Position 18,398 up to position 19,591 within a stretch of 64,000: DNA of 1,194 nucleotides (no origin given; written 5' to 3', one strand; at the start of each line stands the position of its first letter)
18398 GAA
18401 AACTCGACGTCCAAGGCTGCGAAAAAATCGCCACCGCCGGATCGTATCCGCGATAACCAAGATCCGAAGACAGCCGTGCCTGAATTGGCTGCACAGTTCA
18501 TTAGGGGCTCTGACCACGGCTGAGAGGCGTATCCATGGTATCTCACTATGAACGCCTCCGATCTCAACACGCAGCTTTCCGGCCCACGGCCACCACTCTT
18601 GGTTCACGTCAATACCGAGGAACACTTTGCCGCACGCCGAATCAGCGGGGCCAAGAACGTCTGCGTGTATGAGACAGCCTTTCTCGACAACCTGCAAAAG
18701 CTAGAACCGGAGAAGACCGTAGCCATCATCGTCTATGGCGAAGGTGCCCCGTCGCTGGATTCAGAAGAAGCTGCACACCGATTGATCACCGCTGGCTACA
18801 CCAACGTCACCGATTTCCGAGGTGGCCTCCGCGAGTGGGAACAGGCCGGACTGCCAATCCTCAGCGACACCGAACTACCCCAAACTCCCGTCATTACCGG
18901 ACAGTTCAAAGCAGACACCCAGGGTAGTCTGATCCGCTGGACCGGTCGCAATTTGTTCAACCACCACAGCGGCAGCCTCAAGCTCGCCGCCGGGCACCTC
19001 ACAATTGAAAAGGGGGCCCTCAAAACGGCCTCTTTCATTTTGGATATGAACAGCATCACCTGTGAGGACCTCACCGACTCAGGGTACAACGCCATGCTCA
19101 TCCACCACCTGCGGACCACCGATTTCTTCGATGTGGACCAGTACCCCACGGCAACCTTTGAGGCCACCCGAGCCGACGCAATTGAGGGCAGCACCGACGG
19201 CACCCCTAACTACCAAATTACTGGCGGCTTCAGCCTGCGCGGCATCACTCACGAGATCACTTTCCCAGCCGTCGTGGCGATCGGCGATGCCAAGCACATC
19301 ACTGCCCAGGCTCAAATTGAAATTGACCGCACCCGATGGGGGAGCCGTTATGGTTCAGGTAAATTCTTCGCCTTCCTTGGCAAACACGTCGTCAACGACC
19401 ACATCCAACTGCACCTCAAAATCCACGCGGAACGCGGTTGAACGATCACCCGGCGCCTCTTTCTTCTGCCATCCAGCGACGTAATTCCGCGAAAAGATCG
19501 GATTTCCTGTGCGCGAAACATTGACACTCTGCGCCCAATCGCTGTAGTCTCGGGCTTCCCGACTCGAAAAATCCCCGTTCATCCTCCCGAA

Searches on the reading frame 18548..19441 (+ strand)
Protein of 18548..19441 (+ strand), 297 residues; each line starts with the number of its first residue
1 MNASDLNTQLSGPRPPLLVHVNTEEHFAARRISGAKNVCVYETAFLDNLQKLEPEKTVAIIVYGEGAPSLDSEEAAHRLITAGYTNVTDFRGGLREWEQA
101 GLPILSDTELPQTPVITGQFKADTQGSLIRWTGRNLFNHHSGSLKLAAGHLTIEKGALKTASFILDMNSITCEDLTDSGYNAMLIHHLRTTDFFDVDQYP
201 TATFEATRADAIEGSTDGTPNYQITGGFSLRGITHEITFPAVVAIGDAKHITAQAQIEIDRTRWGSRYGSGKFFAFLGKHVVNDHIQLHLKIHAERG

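Call 6: search_protein_families(library=pfam, proteins=[window:18548-19441:+], max_evalue=0.001)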
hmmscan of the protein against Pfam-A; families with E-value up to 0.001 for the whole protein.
window:18548-19441:+ (297 aa): 2 families
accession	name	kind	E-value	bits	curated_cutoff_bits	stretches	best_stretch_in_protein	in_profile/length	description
PF04264.18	YceI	-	1.8e-25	90.5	23.7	1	121-294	2-150/150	YceI-like domain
PF00581.25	Rhodanese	-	9.2e-10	39.3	22.2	1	5-99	4-101/102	Rhodanese-like domain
